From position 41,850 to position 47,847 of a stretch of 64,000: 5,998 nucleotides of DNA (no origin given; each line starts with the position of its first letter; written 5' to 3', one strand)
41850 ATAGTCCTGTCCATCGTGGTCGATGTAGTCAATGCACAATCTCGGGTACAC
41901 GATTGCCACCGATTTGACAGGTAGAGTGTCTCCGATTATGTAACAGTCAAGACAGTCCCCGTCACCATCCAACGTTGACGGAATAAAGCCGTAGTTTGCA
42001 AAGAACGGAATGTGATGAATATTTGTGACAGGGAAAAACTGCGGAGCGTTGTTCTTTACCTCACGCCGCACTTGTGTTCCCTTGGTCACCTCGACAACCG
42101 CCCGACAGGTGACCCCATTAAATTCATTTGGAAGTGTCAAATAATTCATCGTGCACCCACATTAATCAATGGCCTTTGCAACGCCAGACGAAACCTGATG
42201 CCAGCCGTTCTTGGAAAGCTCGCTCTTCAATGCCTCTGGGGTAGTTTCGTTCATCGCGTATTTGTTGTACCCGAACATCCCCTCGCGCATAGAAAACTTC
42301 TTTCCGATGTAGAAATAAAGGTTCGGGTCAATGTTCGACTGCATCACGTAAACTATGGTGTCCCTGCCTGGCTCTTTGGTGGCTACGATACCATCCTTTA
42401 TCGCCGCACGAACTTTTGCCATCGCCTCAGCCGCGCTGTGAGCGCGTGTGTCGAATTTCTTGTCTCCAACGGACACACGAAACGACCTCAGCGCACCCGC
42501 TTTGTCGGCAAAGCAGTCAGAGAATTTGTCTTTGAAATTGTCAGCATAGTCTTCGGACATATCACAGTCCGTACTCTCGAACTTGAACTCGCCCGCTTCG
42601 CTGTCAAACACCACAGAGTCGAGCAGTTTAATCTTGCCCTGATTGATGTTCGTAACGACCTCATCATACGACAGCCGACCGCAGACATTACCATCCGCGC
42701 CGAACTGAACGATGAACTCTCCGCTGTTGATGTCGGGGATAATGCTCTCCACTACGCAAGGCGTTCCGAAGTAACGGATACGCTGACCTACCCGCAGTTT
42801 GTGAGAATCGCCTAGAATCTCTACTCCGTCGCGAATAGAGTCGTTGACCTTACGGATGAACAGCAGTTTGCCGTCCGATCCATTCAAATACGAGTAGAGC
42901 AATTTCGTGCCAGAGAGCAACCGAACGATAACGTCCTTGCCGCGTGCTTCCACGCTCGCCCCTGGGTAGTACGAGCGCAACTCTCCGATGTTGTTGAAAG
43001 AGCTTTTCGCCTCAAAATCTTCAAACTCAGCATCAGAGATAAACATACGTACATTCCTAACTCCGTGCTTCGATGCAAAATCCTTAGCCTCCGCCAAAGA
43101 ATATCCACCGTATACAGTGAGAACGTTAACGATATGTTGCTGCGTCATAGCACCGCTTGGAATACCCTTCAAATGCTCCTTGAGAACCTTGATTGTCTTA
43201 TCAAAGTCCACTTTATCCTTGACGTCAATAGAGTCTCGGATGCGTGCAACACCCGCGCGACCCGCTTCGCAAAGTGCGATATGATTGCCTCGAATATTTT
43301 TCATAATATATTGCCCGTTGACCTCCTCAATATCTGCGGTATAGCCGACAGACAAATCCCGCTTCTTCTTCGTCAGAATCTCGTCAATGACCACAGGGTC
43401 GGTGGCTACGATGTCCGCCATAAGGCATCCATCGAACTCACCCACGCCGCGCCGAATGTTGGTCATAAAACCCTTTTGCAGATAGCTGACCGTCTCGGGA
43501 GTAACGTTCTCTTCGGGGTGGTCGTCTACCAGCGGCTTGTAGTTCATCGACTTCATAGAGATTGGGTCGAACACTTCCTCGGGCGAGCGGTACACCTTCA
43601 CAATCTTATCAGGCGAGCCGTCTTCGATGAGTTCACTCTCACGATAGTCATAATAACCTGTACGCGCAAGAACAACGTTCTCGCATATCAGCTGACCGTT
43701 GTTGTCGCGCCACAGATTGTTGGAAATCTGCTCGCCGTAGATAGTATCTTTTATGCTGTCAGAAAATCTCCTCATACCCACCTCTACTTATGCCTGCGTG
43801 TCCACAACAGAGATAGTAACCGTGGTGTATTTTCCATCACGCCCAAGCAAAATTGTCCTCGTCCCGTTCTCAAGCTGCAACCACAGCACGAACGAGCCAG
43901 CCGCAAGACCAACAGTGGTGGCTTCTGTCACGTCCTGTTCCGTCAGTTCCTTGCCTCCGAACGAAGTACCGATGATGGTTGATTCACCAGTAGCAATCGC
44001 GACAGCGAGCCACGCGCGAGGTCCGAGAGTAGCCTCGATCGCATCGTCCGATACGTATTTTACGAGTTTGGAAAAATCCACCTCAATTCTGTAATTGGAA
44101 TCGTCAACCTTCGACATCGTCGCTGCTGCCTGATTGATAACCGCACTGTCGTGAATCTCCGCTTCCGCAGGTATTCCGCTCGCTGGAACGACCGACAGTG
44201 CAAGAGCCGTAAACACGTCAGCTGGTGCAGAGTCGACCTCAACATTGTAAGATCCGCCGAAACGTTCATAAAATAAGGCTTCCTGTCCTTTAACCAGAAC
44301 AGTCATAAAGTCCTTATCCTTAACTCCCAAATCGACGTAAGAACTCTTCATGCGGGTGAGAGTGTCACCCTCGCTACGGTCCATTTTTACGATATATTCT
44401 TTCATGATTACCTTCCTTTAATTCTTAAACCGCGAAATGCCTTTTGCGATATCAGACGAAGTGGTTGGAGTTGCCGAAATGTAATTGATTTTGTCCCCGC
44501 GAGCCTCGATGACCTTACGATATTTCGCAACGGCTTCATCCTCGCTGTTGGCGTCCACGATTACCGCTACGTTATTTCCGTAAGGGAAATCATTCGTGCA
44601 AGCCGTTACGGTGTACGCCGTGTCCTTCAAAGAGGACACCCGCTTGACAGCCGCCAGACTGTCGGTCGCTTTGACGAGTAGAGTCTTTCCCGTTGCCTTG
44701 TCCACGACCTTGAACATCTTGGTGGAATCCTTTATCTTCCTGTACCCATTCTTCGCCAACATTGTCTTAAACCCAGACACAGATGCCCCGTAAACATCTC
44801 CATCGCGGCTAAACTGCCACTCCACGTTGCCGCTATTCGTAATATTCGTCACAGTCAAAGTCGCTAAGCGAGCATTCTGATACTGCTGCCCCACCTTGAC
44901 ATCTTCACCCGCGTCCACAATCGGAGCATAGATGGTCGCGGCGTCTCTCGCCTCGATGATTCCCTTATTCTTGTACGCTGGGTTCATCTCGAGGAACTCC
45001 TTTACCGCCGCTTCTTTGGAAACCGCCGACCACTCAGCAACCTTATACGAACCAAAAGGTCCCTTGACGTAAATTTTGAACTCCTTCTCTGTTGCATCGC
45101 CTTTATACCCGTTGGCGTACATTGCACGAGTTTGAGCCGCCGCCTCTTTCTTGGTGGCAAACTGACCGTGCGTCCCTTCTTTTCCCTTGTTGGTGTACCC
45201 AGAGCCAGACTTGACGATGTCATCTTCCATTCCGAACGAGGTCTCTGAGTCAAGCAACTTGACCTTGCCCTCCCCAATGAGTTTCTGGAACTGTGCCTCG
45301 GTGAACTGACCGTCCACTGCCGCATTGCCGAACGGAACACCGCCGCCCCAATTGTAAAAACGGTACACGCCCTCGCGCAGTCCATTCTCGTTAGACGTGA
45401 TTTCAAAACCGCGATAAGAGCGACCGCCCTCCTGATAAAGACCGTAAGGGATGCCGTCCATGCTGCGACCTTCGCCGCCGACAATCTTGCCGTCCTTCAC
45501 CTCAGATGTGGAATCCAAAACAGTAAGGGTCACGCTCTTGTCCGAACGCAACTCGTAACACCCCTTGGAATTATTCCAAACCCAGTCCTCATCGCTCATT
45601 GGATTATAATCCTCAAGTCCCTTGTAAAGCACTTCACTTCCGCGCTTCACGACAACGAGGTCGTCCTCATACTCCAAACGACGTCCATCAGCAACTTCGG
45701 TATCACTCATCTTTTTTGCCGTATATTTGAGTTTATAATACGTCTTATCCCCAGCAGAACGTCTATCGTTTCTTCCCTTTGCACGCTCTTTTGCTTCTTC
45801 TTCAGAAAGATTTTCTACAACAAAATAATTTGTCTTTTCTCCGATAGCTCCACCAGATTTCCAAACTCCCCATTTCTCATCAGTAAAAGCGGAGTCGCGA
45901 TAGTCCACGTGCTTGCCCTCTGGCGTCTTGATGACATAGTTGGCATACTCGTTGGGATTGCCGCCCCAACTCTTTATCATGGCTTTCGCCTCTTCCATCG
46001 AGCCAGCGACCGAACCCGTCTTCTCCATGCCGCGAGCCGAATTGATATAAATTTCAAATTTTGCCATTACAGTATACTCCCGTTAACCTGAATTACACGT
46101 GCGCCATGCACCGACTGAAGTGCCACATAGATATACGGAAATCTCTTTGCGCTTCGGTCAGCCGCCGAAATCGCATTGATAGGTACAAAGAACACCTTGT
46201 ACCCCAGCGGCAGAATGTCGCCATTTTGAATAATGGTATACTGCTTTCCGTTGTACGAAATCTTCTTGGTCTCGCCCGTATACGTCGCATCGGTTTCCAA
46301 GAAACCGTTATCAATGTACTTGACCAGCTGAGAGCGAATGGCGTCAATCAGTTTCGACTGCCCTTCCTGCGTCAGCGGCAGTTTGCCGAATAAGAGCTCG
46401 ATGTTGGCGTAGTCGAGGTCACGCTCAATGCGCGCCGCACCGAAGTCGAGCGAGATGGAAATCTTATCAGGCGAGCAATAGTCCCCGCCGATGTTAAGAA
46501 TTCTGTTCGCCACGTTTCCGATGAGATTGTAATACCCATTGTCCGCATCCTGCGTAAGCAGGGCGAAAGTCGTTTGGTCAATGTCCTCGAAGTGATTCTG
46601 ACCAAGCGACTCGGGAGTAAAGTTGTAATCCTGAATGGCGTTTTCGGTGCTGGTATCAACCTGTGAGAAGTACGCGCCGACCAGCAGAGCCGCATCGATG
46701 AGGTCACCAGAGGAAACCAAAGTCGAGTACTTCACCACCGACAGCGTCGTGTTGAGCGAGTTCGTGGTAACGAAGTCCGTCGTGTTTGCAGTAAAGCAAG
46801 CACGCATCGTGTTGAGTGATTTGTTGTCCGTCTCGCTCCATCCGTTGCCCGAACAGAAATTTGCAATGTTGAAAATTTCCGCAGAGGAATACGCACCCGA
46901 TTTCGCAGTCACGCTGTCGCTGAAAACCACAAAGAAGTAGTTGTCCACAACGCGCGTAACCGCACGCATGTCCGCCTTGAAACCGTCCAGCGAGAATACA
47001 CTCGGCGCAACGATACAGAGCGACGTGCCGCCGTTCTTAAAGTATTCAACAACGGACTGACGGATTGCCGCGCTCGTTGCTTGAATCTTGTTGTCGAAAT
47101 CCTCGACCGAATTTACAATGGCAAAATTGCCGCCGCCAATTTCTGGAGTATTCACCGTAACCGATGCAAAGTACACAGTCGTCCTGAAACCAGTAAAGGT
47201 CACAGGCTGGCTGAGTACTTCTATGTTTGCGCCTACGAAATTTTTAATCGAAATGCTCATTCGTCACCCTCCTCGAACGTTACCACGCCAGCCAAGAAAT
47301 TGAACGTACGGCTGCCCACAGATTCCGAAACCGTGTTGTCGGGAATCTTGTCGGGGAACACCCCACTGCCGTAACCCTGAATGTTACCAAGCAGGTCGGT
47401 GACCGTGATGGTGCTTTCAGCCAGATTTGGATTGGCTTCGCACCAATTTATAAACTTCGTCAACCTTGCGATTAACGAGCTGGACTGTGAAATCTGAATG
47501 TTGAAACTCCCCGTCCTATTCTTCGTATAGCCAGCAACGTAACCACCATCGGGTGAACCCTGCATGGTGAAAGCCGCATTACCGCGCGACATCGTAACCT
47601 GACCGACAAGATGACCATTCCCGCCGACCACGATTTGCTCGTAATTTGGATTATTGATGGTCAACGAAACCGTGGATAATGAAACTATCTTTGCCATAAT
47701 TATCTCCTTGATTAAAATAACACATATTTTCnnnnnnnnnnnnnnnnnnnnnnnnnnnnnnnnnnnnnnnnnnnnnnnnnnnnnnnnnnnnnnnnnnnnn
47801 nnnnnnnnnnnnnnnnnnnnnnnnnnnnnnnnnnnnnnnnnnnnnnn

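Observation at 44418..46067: Expanded family of a small beta-alpha module reused at least 9 times across 6 ORFs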

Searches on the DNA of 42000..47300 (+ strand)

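Call 5: search_dna_similar(query=window:42000-47300:+, collection=phages, mode=near, max_rows=15)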
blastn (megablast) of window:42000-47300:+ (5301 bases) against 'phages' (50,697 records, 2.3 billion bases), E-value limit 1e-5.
No match.

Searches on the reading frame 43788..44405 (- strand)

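Call 3: search_protein_families(library=pfam, proteins=[window:43788-44405:-], max_evalue=0.1)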
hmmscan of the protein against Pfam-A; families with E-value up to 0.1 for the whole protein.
window:43788-44405:- (205 aa): 0 families

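Call 4: search_protein_families(library=phrogs, proteins=[window:43788-44405:-], max_evalue=0.01)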
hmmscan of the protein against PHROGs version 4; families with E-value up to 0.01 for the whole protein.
window:43788-44405:- (205 aa): 1 family
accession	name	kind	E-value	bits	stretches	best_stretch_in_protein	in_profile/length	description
phrog_11295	-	unknown function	0.00056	21.1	1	20-72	28-80/110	-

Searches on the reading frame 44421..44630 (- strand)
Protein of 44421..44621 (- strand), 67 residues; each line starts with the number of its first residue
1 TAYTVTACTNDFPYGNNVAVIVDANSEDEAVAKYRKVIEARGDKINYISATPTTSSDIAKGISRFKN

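Call 15: search_protein_families(library=pfam, proteins=[window:44421-44621:-], max_evalue=10)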
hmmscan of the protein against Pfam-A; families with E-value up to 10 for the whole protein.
seq(67 aa): 0 families

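Call 76: search_protein_families(library=pfam, alignment_id=A3, max_evalue=10)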
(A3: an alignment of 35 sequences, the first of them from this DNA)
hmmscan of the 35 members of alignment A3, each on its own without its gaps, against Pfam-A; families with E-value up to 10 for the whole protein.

A. member 1, seq(68 aa): 0 families

B. families by the number of members that match (of 35 scanned): 19 families
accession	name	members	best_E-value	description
PF14207.11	DpnD-PcfM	2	0.028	DpnD/PcfM-like protein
PF07129.17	DUF1381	1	0.0069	Protein of unknown function (DUF1381)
PF12745.12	HGTP_anticodon2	1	0.013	Anticodon binding domain of tRNAs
PF19619.4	DUF6124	1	0.019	Family of unknown function (DUF6124)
PF24651.1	DUF7644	1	0.034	Domain of unknown function (DUF7644)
PF14119.11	DUF4288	1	0.038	Domain of unknown function (DUF4288)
PF09231.15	RDV-p3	1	0.046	Rice dwarf virus p3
PF13647.11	Glyco_hydro_80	1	0.049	Glycosyl hydrolase family 80 of chitosanase A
PF11909.13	NdhN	1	0.052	NADH-quinone oxidoreductase cyanobacterial subunit N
PF21852.1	DUF6911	1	0.058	Family of unknown function (DUF6911)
PF06620.16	DUF1150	1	0.076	Protein of unknown function (DUF1150)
PF24729.2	Acb2_Tad1_hairpin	1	0.084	Acb2/Tad1, hairpin domain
PF07979.17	Intimin_C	1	0.12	Intimin C-type lectin domain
PF18771.7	APOBEC3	1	0.12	APOBEC3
PF18697.7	MLVIN_C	1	0.13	Murine leukemia virus (MLV) integrase (IN) C-terminal domain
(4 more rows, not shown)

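Call 77: search_solved_structures(query=A3, max_evalue=10, show_alignments=2)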
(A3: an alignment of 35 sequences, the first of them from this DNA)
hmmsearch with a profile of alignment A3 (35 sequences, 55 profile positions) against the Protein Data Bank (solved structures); distinct sequences matched with E-value up to 10: 60.
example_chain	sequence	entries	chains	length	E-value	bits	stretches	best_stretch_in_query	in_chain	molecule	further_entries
7smj_A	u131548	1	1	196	4.8e-08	36.2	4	18-45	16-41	AI-designed TIM-barrel F2N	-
7mcc_A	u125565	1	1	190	5.8e-08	35.9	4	17-45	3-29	AI-designed TIM-barrel F2C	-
6z2i_A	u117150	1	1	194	2.1e-05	27.7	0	13-33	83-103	de novo designed TIM barrel DeNovoTIM6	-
5bvl_A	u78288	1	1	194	5.5e-05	26.4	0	16-49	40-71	designed TIM barrel sTIM11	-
6yqy_A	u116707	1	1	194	9.2e-05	25.7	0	16-49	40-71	de novo designed TIM barrel sTIM11noCys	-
7osu_A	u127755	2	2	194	0.00039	23.7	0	16-49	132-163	sTIM11noCys-SB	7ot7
9raq_A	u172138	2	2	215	0.00084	22.6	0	24-44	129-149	TRP_F43W/E39L | [(sulfaNHC)Au].TRP_F43W/E39L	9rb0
9rar_A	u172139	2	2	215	0.00086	22.6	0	24-44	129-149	TRP_F43W | [(sulfaNHC)Au].TRP_F43W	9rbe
8s6p_A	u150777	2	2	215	0.0011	22.2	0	24-44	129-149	TRP_18 F116W (R0) | TRP_18 F116W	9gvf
9h10_A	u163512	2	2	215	0.0013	22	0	24-44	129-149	[(sulfaNHC)Au].TRP_18 | Tandem-repeat protein (TRP)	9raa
4yxx_A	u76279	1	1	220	0.0014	21.9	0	24-38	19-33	dTor_6x35L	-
9h3c_A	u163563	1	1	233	0.005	20.2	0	24-38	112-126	De novo designed tandem repeat protein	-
7mp7_A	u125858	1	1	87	0.0072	19.6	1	20-49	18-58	Sb3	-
5o94_A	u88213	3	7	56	0.019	18.3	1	16-45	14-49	Metal binding GB1 | Immunoglobulin G-binding protein G | Nickel-Binding Protein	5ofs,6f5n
8c3w_A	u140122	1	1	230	0.021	18.1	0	24-44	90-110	dnHEM1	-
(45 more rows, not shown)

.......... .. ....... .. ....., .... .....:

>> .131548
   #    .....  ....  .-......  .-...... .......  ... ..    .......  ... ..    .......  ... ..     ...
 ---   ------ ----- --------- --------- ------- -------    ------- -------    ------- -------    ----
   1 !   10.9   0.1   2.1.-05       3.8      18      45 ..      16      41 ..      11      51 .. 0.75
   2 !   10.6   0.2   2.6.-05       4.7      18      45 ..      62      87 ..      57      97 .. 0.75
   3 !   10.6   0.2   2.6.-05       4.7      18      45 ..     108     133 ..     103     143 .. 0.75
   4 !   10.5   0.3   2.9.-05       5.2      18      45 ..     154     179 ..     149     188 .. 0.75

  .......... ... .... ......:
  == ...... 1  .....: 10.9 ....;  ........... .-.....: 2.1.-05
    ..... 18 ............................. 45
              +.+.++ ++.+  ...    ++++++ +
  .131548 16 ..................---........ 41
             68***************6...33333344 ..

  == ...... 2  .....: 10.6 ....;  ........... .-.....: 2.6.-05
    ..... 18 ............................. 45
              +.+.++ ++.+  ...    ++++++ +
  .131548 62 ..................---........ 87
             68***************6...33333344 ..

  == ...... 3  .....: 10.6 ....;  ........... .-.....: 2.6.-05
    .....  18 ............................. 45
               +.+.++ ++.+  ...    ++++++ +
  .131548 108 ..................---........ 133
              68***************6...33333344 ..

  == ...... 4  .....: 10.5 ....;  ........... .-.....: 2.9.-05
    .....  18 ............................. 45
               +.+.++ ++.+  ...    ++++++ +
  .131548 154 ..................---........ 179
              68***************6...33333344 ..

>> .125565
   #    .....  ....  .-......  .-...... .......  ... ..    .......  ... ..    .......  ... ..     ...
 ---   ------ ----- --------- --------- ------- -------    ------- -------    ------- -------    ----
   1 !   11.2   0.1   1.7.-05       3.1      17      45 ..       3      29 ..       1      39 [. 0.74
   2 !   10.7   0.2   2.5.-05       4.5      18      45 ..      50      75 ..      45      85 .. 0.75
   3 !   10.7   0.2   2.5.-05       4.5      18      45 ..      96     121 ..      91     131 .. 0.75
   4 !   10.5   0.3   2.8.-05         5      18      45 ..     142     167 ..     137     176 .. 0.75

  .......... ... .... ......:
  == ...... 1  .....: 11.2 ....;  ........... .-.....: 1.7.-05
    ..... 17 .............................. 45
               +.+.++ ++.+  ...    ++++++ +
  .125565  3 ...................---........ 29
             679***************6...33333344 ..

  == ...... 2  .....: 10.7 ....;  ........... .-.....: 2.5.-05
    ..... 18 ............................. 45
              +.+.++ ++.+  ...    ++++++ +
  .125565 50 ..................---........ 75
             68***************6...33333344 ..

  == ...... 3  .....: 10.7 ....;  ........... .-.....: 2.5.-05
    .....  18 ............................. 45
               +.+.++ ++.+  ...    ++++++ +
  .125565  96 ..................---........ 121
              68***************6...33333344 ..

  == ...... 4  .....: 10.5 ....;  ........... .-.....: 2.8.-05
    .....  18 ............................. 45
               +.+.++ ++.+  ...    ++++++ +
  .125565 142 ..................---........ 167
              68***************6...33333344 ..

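Call 96: find_homologous_proteins(query=A4, max_evalue=0.01)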
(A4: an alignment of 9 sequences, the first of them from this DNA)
Query A4 (9 sequences): 71 candidates shared short words with the query, none scored E <= 0.01.

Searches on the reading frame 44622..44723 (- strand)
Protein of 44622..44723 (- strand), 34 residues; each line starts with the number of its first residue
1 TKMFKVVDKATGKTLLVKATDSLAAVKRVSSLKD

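Call 15: search_protein_families(library=pfam, proteins=[window:44622-44723:-], max_evalue=10)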
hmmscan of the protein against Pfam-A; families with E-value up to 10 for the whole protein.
seq(34 aa): 1 family
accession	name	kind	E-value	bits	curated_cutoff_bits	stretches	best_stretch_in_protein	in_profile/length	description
PF19619.4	DUF6124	-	0.015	15.7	27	1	3-28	1-26/63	Family of unknown function (DUF6124)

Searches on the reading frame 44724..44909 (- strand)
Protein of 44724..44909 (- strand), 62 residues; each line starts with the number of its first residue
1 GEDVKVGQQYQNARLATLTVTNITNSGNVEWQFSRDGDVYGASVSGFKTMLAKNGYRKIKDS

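Call 15: search_protein_families(library=pfam, proteins=[window:44724-44909:-], max_evalue=10)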
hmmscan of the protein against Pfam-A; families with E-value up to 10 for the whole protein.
seq(62 aa): 1 family
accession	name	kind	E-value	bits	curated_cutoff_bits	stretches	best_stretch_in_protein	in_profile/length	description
PF14466.11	PLCC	-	0.073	13.1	24.2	1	7-48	75-118/153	PLAT/LH2 and C2-like Ca2+-binding lipoprotein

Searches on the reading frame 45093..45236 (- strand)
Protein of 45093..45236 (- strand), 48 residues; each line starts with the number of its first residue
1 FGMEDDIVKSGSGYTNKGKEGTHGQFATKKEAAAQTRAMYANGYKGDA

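Call 15: search_protein_families(library=pfam, proteins=[window:45093-45236:-], max_evalue=10)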
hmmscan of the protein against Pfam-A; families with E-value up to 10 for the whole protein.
seq(48 aa): 1 family
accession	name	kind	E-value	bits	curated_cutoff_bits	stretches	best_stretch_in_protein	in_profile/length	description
PF09954.14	DUF2188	-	0.072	13.7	22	1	10-42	7-41/62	Uncharacterized protein conserved in bacteria (DUF2188)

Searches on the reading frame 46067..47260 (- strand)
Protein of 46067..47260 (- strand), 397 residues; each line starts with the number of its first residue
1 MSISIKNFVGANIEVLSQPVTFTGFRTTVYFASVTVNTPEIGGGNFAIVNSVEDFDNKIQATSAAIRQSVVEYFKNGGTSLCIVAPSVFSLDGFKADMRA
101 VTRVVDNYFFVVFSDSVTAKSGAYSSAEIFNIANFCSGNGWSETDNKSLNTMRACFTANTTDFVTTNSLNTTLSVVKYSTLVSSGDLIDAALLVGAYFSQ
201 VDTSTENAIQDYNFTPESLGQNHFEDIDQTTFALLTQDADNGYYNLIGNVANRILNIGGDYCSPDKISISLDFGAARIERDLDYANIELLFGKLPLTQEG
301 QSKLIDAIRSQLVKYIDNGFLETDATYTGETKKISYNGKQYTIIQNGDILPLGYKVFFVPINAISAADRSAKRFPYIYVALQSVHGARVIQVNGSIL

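Call 3: search_protein_families(library=pfam, proteins=[window:46067-47260:-], max_evalue=0.1)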
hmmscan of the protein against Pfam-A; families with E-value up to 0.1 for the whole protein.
window:46067-47260:- (397 aa): 0 families

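Call 4: search_protein_families(library=phrogs, proteins=[window:46067-47260:-], max_evalue=0.01)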
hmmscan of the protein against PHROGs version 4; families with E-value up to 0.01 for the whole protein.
window:46067-47260:- (397 aa): 3 families
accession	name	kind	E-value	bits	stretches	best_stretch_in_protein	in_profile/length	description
phrog_205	-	tail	2.6e-12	47.3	1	44-395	110-431/455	tail sheath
phrog_38059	-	unknown function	0.00065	20.9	1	336-384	26-77/88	-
phrog_9590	-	unknown function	0.0014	18.8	1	270-381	269-357/377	-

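Call 87: search_solved_structures(query=window:46067-47260:-, max_evalue=1)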
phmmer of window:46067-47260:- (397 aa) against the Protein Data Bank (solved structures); distinct sequences matched with E-value up to 1: 2.
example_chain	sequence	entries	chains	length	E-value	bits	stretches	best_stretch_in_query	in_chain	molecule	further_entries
8oyv_A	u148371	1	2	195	0.17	13.9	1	307-350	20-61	De novo designed soluble Claudin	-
1m4w_A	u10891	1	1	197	0.94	11.5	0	108-180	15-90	endoxylanase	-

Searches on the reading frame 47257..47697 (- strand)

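Call 12: search_protein_families(library=phrogs, proteins=[window:47257-47697:-], max_evalue=0.001)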
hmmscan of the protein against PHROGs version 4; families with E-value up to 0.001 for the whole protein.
window:47257-47697:- (146 aa): 1 family
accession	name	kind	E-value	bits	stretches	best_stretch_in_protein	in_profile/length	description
phrog_280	-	head and packaging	3.1e-13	50.9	1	8-143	9-137/143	virion structural protein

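Call 46: search_protein_families(library=pfam, proteins=[window:47257-47697:-], max_evalue=0.01)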
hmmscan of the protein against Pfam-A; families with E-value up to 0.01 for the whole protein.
window:47257-47697:- (146 aa): 1 family
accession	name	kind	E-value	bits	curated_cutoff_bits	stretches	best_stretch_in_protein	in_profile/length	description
PF11681.13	KPP10_Orf10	-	1.2e-08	35.4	25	1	6-138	5-138/144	Bacteriophage KPP10, Structural protein ORF10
